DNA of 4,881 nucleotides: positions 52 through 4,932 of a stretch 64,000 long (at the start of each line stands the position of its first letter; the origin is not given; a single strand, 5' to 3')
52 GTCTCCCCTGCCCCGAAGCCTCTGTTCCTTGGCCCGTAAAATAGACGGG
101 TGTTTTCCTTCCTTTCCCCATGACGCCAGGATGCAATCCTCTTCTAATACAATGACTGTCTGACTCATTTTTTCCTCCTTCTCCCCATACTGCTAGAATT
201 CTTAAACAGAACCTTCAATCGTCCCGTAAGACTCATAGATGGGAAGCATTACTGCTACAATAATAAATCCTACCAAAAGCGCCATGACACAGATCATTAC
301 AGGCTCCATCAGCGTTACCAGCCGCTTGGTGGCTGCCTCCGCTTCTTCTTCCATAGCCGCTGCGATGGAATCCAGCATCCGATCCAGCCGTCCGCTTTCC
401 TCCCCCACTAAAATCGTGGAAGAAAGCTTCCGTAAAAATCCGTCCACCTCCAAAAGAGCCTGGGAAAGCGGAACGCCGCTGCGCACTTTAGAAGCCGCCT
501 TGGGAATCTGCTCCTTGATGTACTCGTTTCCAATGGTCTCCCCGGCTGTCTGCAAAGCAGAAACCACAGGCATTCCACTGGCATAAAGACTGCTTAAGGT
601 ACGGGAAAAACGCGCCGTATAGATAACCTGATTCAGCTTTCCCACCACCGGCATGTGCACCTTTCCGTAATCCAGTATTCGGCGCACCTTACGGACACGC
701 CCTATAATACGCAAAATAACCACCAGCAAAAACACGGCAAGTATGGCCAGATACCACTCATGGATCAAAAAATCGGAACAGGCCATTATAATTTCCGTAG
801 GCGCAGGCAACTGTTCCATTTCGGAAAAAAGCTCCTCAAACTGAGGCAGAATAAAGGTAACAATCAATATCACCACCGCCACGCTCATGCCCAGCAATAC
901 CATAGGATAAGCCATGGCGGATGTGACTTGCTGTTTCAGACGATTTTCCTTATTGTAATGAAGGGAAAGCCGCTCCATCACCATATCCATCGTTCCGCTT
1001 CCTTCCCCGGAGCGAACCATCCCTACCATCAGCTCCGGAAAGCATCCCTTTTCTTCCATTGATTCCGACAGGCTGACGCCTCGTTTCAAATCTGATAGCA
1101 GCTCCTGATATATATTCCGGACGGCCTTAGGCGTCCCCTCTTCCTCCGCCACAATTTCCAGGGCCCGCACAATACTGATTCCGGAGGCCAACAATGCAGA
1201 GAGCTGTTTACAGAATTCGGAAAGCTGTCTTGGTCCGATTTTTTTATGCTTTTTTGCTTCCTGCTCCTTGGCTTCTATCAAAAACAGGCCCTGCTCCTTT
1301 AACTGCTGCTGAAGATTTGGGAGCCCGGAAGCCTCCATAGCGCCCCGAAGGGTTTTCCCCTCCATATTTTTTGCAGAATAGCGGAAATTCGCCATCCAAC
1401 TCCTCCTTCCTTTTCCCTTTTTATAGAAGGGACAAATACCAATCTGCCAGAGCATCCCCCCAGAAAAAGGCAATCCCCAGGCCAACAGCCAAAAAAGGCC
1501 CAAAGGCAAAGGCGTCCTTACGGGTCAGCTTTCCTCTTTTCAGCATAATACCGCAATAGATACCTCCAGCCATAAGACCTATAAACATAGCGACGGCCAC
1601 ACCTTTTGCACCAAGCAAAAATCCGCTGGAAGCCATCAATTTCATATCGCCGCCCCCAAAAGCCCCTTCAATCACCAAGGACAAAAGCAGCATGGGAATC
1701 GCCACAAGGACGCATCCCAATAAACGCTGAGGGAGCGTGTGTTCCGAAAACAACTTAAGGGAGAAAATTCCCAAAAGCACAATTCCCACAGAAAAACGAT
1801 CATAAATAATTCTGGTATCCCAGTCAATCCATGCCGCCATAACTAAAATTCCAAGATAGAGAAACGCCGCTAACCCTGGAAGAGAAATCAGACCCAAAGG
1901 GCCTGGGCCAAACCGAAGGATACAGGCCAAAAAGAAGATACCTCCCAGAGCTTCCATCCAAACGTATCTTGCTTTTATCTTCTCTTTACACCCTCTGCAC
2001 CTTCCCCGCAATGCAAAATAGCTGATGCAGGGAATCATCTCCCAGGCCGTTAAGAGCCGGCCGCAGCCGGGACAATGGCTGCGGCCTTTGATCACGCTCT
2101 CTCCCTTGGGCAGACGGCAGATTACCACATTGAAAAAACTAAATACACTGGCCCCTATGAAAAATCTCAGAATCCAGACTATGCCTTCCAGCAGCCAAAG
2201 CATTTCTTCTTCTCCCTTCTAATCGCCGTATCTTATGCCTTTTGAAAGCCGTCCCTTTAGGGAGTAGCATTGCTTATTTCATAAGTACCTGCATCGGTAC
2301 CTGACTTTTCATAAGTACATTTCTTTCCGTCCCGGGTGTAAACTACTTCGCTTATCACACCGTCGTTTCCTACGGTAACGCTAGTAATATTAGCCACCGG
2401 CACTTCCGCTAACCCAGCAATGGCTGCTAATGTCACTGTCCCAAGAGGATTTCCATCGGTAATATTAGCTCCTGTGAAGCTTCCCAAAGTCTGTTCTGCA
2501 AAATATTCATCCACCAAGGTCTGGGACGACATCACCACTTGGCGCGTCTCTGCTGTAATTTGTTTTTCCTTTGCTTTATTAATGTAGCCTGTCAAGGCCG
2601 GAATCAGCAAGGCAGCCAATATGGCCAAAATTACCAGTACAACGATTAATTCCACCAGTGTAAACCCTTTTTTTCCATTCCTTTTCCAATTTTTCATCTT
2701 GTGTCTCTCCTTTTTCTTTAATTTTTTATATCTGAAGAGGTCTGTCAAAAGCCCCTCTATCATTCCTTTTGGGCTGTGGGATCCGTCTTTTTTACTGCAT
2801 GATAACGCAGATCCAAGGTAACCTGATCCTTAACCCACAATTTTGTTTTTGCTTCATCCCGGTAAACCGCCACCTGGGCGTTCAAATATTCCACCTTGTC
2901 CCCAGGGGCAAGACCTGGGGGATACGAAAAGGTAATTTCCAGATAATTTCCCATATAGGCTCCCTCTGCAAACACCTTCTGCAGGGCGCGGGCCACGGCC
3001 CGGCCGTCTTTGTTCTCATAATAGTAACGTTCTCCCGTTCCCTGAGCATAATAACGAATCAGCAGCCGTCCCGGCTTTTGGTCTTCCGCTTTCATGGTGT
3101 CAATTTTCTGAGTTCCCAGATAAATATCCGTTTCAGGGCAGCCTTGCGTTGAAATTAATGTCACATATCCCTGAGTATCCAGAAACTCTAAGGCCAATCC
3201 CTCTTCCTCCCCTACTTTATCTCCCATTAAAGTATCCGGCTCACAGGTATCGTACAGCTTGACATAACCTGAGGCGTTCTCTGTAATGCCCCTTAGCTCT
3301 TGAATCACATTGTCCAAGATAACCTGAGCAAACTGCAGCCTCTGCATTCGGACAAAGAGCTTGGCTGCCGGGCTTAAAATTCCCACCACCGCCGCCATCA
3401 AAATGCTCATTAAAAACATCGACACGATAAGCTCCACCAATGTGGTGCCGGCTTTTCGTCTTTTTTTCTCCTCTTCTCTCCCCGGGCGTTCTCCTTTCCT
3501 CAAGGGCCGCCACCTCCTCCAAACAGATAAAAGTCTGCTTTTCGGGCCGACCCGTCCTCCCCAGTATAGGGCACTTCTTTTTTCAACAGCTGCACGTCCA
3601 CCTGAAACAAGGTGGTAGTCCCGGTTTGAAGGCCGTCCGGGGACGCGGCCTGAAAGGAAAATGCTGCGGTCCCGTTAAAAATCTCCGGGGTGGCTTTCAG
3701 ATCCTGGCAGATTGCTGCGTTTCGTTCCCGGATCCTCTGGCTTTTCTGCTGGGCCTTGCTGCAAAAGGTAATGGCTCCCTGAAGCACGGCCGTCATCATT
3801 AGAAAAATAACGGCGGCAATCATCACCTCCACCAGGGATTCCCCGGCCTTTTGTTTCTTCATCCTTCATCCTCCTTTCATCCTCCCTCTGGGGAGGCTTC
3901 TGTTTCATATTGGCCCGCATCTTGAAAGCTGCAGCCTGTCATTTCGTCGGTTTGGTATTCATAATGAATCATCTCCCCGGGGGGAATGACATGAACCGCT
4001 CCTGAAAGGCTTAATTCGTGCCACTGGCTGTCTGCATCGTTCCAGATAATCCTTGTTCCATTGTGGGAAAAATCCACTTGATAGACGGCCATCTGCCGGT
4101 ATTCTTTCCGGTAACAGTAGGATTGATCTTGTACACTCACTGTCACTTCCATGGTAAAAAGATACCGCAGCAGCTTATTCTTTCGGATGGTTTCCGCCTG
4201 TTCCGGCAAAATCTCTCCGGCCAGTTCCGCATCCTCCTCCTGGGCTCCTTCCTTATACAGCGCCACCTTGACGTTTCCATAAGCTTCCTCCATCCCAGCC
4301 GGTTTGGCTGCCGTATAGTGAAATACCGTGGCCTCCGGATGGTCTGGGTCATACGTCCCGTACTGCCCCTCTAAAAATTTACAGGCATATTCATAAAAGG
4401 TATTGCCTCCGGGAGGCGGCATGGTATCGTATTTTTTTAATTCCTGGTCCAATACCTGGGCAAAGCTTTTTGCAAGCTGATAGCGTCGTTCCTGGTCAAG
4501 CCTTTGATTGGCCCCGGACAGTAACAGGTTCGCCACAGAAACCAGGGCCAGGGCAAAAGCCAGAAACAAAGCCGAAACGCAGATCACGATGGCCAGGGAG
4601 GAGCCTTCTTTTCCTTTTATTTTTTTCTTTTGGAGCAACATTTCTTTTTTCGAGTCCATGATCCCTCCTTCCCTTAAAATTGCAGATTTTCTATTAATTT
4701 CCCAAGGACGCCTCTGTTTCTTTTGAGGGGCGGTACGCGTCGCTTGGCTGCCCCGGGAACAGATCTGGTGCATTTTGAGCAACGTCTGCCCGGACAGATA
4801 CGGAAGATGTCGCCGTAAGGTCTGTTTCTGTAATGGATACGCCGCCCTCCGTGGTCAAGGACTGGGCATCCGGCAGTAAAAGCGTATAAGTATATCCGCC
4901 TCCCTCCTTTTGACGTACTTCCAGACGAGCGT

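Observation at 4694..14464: A 3,256-aa ORF with a canonical type IV prepilin leader: a giant modular 'pilin'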

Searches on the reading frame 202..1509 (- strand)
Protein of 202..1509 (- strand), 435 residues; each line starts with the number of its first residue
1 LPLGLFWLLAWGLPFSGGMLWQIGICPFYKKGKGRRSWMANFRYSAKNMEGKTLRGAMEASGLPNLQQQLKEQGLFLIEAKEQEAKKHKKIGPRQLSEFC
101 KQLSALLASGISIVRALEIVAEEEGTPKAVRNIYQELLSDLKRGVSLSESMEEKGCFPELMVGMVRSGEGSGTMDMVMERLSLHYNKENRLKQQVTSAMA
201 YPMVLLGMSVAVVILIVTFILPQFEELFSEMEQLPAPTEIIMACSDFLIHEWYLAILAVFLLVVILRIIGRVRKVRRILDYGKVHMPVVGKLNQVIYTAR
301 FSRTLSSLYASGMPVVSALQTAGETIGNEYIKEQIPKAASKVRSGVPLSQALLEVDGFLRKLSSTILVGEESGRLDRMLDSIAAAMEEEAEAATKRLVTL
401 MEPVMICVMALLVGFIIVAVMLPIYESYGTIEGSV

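Call 5: search_protein_families(library=pfam, proteins=[window:202-1509:-], max_evalue=0.01)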
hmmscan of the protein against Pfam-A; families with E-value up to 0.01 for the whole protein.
window:202-1509:- (435 aa): 1 family
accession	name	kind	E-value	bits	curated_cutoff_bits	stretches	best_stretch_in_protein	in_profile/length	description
PF00482.28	T2SSF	-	2.8e-56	189.3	25.2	2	99-222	1-125/125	Type II secretion system (T2SS), protein F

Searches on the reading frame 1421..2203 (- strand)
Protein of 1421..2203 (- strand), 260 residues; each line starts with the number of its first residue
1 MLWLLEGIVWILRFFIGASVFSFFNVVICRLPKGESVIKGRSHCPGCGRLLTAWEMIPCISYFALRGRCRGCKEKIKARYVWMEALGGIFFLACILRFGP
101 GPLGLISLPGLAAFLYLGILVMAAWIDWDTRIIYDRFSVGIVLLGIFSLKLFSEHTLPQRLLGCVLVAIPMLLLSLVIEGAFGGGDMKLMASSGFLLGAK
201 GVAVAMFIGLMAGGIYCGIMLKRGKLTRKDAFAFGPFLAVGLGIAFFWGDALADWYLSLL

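Call 5: search_protein_families(library=pfam, proteins=[window:1421-2203:-], max_evalue=0.01)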
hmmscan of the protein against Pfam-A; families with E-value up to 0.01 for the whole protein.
window:1421-2203:- (260 aa): 2 families
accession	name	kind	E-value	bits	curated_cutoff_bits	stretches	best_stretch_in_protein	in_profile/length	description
PF06750.18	A24_N_bact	-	4.8e-30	103.9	23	1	16-98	2-84/84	Bacterial Peptidase A24 N-terminal domain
PF01478.23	Peptidase_A24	-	2.2e-14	54.2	26.5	1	115-217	2-103/104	Type IV leader peptidase family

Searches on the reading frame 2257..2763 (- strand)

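Call 5: search_protein_families(library=pfam, proteins=[window:2257-2763:-], max_evalue=0.01)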
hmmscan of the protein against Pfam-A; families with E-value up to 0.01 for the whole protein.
window:2257-2763:- (168 aa): 1 family
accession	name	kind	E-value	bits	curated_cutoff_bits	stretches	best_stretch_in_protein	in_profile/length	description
PF07963.17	N_methyl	-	4.7e-09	35.9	21.2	1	28-53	1-26/27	Prokaryotic N-terminal methylation motif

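Call 6: search_protein_families(library=ncbifam, proteins=[window:2257-2763:-], max_evalue=1)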
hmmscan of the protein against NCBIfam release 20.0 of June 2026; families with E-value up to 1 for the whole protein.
window:2257-2763:- (168 aa): 20 families
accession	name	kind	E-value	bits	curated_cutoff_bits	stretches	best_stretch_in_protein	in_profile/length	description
TIGR01710.1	typeII_sec_gspG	equivalog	7.5e-10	39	88.85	1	32-76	1-45/134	type II secretion system major pseudopilin GspG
NF007862.0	PRK10574.1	equivalog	2.6e-09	37.4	138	1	31-65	4-38/145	prepilin peptidase-dependent pilin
NF041013.1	T4P_ComGE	equivalog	2.9e-08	33.7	49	1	30-77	2-49/83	competence type IV pilus minor pilin ComGE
TIGR02532.1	IV_pilin_GFxxxE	domain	5.5e-08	32.3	16.3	1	31-53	1-23/24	prepilin-type N-terminal cleavage/methylation domain-containing protein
NF040999.1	pilin_ComGC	equivalog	8.4e-08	32.3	75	1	31-75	1-45/84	competence type IV pilus major pilin ComGC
NF041775.1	typeIV_PilA_Myxo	equivalog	1.1e-06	28.8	400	1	31-108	10-87/214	type IV pilin protein PilA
NF040982.1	ComGD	equivalog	3.7e-05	24.1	70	1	31-81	1-51/139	competence type IV pilus minor pilin ComGD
TIGR01708.2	typeII_sec_gspH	equivalog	4.2e-05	23.6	80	1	32-58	2-28/169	type II secretion system minor pseudopilin GspH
NF041002.1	pilin_ComGF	equivalog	7.6e-05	23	80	1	31-77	1-46/139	competence type IV pilus minor pilin ComGF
NF047828.1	T3SSXpsI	equivalog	0.00019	21.5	150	1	32-93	2-60/132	type II secretion system protein XpsI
NF007800.0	PRK10506.1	equivalog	0.00052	19.9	158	1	29-81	6-58/163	prepilin peptidase-dependent protein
TIGR02596.1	TIGR02596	subfamily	0.0012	19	70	1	34-63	1-30/196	Verru_Chthon cassette protein D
NF038304.1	EPS_HpsC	equivalog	0.0013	18.4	200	1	19-78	9-67/318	hormogonium polysaccharide secretion pseudopilin HpsC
TIGR01707.1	gspI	equivalog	0.0057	17.1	44.35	1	33-65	1-33/101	type II secretion system minor pseudopilin GspI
NF042931.1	SAG1386_EF1546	equivalog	0.023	14.8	80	1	17-82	14-78/158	SAG1386/EF1546 family surface-associated protein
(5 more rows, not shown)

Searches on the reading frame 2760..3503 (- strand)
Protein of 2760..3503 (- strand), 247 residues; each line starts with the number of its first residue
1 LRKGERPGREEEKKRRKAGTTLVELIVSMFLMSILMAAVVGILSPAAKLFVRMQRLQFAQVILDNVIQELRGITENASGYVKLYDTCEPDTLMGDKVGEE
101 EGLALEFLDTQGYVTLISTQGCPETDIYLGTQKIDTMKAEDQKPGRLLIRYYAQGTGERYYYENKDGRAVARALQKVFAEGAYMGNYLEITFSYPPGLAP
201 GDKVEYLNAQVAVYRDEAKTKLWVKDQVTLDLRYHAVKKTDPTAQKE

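Call 5: search_protein_families(library=pfam, proteins=[window:2760-3503:-], max_evalue=0.01)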
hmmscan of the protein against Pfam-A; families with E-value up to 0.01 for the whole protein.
window:2760-3503:- (247 aa): 1 family
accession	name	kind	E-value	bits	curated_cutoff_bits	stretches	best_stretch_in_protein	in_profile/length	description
PF07963.17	N_methyl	-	4.6e-06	26.4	21.2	1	14-39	1-26/27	Prokaryotic N-terminal methylation motif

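Call 6: search_protein_families(library=ncbifam, proteins=[window:2760-3503:-], max_evalue=1)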
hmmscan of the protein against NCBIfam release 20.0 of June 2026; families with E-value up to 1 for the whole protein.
window:2760-3503:- (247 aa): 12 families
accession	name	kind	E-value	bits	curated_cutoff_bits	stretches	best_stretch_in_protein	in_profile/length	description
TIGR01707.1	gspI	equivalog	0.00085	19.8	44.35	1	19-71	1-53/101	type II secretion system minor pseudopilin GspI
TIGR02599.1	TIGR02599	subfamily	0.0012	18.1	256.5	1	20-76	2-62/361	Verru_Chthon cassette protein C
NF000451.2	blaBES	exception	0.0075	15.8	650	1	138-244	34-132/292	BES family class A beta-lactamase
NF007660.0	PRK10332.1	equivalog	0.025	15.1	86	1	15-61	6-50/107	prepilin-type N-terminal cleavage/methylation domain-containing protein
NF041013.1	T4P_ComGE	equivalog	0.03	14.4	49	1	18-65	4-51/83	competence type IV pilus minor pilin ComGE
TIGR02532.1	IV_pilin_GFxxxE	domain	0.033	14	16.3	1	21-40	5-24/24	prepilin-type N-terminal cleavage/methylation domain-containing protein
NF007848.0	PRK10557.1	equivalog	0.072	12.4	120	1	11-46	4-39/192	prepilin peptidase-dependent protein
NF007800.0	PRK10506.1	equivalog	0.094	12.5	158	1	12-38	3-29/163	prepilin peptidase-dependent protein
NF038304.1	EPS_HpsC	equivalog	0.14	11.7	200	1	11-44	14-51/318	hormogonium polysaccharide secretion pseudopilin HpsC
TIGR02596.1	TIGR02596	subfamily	0.15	12.2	70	1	21-43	2-24/196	Verru_Chthon cassette protein D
NF038303.1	EPS_HpsB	equivalog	0.21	11.6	150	1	17-55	2-40/211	hormogonium polysaccharide secretion pseudopilin HpsB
TIGR01708.2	typeII_sec_gspH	equivalog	0.75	9.8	80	1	18-60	2-45/169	type II secretion system minor pseudopilin GspH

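Call 74: search_solved_structures(query=A4, max_evalue=10)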
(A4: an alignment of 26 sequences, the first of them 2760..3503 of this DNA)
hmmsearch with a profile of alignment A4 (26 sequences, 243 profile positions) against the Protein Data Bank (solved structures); distinct sequences matched with E-value up to 10: 6.
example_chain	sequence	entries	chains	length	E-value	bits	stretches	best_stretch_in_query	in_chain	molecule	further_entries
7tgg_A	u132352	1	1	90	0.014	18.2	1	7-40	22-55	Geopilin domain 1 protein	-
9egp_A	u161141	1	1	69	0.019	17.7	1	8-39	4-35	Geopilin domain 1 protein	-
6mis_A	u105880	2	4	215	0.31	13.8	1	106-169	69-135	Ananain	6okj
6y6l_A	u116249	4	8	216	0.31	13.8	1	106-169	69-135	Ananain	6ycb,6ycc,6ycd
9laa_A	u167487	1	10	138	0.82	12.4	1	8-35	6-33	Type IV pilin protein PilA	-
9lab_B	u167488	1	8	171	0.83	12.4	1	10-34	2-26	MSHA major pilin subunit MshA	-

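Call 77: search_protein_families(library=pfam, alignment_id=A4, max_evalue=0.1)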
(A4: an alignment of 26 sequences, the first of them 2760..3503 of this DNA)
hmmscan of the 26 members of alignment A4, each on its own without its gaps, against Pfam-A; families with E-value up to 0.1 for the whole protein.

A. member 1, window:2760-3503:- (247 aa): 1 family
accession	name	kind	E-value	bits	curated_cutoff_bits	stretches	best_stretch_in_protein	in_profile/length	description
PF07963.17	N_methyl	-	4.6e-06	26.4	21.2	1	14-39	1-26/27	Prokaryotic N-terminal methylation motif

B. families by the number of members that match (of 26 scanned): 13 families
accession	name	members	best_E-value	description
PF07963.17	N_methyl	26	3.2e-07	Prokaryotic N-terminal methylation motif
PF24297.1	DUF7481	1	0.0029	Family of unknown function (DUF7481)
PF00420.29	Oxidored_q2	1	0.0057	NADH-ubiquinone/plastoquinone oxidoreductase chain 4L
PF15946.10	DUF4754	1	0.017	Domain of unknown function (DUF4754)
PF14584.11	DUF4446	1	0.018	Protein of unknown function (DUF4446)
PF04923.17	Ninjurin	1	0.019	Ninjurin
PF11578.13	DUF3237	1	0.03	Protein of unknown function (DUF3237)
PF18690.6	DUF5639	1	0.046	Family of unknown function (DUF5639)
PF09919.14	DUF2149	1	0.047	Uncharacterized conserved protein (DUF2149)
PF02790.20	COX2_TM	1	0.05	Cytochrome C oxidase subunit II, transmembrane domain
PF02936.19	COX4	1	0.063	Cytochrome c oxidase subunit IV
PF22071.2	FAP42_B2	1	0.066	FAP42 domain B2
PF08898.15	DUF1843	1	0.094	Domain of unknown function (DUF1843)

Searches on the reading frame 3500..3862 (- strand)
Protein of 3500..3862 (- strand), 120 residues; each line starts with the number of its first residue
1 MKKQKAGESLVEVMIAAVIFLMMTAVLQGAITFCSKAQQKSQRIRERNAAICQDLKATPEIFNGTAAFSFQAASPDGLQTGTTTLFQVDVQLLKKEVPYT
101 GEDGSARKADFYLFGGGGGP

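Call 5: search_protein_families(library=pfam, proteins=[window:3500-3862:-], max_evalue=0.01)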
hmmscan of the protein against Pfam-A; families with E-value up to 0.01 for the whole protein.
window:3500-3862:- (120 aa): 1 family
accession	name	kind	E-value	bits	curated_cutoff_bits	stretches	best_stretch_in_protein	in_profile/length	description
PF07963.17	N_methyl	-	0.00015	21.6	21.2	1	3-27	2-26/27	Prokaryotic N-terminal methylation motif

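Call 6: search_protein_families(library=ncbifam, proteins=[window:3500-3862:-], max_evalue=1)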
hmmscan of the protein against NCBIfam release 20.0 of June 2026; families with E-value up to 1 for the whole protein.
window:3500-3862:- (120 aa): 4 families
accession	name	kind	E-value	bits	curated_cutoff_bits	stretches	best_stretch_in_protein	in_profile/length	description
NF041013.1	T4P_ComGE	equivalog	0.0012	18.9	49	1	3-43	1-41/83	competence type IV pilus minor pilin ComGE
NF007660.0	PRK10332.1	equivalog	0.024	15.1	86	1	3-34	6-37/107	prepilin-type N-terminal cleavage/methylation domain-containing protein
NF041002.1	pilin_ComGF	equivalog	0.044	14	80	1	9-56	5-53/139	competence type IV pilus minor pilin ComGF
TIGR02599.1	TIGR02599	subfamily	0.12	11.6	256.5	1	8-55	6-56/361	Verru_Chthon cassette protein C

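Call 75: search_solved_structures(query=A5, max_evalue=10)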
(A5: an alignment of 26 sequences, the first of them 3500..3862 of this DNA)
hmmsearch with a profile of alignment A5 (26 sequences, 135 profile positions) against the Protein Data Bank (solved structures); distinct sequences matched with E-value up to 10: 2.
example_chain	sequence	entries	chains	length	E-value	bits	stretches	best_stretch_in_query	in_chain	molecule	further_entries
9sda_n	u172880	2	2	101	0.36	14.3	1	56-109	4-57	Small ribosomal subunit protein uS14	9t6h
8pfb_G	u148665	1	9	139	3.1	11.2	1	17-66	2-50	Type IV pilin PilE1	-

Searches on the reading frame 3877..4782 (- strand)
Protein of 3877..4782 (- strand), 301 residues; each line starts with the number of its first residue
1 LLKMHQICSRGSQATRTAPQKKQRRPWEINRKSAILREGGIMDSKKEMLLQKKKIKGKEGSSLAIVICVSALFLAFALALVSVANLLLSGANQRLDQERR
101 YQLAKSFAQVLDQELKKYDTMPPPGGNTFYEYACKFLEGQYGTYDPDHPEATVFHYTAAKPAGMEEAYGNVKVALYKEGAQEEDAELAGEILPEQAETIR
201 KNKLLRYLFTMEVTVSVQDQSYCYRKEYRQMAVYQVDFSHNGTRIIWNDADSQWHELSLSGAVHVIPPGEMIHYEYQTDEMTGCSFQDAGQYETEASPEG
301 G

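Call 5: search_protein_families(library=pfam, proteins=[window:3877-4782:-], max_evalue=0.01)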
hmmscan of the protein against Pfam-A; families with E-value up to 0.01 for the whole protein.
window:3877-4782:- (301 aa): 0 families

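Call 6: search_protein_families(library=ncbifam, proteins=[window:3877-4782:-], max_evalue=1)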
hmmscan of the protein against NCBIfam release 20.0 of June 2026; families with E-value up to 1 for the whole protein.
window:3877-4782:- (301 aa): 1 family
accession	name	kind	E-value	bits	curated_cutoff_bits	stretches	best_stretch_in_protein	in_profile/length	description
NF033578.1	transpos_IS5_1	equivalog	0.039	13.1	275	1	6-72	348-411/419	IS5 family transposase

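Call 73: search_solved_structures(query=A3, max_evalue=10)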
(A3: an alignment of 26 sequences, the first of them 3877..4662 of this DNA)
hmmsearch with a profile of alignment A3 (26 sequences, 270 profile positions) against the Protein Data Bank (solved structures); distinct sequences matched with E-value up to 10: 2.
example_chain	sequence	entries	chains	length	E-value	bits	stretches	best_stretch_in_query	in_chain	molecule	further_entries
9l1l_C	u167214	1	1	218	0.43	13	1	147-218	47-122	11-72 heavy chain(V region)-mouse IgG2b CH1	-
3we5_A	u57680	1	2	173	0.94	11.9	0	98-120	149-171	Ubiquitin conjugating enzyme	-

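Call 76: search_protein_families(library=pfam, alignment_id=A3, max_evalue=0.1)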
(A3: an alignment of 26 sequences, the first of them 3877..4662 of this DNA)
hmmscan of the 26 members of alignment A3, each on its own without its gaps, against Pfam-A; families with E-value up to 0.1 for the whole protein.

A. member 1, window:3877-4662:- (261 aa): 0 families

B. families by the number of members that match (of 26 scanned): 17 families
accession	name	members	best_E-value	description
PF04103.21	CD20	3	0.004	CD20-like family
PF06749.17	DUF1218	3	0.053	Protein of unknown function (DUF1218)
PF14015.11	DUF4231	2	0.0064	Protein of unknown function (DUF4231)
PF00954.25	S_locus_glycop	2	0.049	S-locus glycoprotein domain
PF22217.1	ACDH-11_C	2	0.056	Acyl-CoA dehydrogenase 11 C-terminal domain-like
PF14508.12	GH97_N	1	0.00078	Glycosyl-hydrolase 97 N-terminal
PF00018.34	SH3_1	1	0.0011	SH3 domain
PF03835.21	Rad4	1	0.0042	Rad4 transglutaminase-like domain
PF20579.4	LapA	1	0.006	LapA domain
PF02706.20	Wzz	1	0.011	Chain length determinant protein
PF20495.3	DUF6727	1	0.014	Family of unknown function (DUF6727)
PF13379.11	NMT1_2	1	0.017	NMT1-like family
PF02019.24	WIF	1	0.031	WIF domain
PF01846.25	FF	1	0.037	FF domain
PF11743.13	DUF3301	1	0.037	Protein of unknown function (DUF3301)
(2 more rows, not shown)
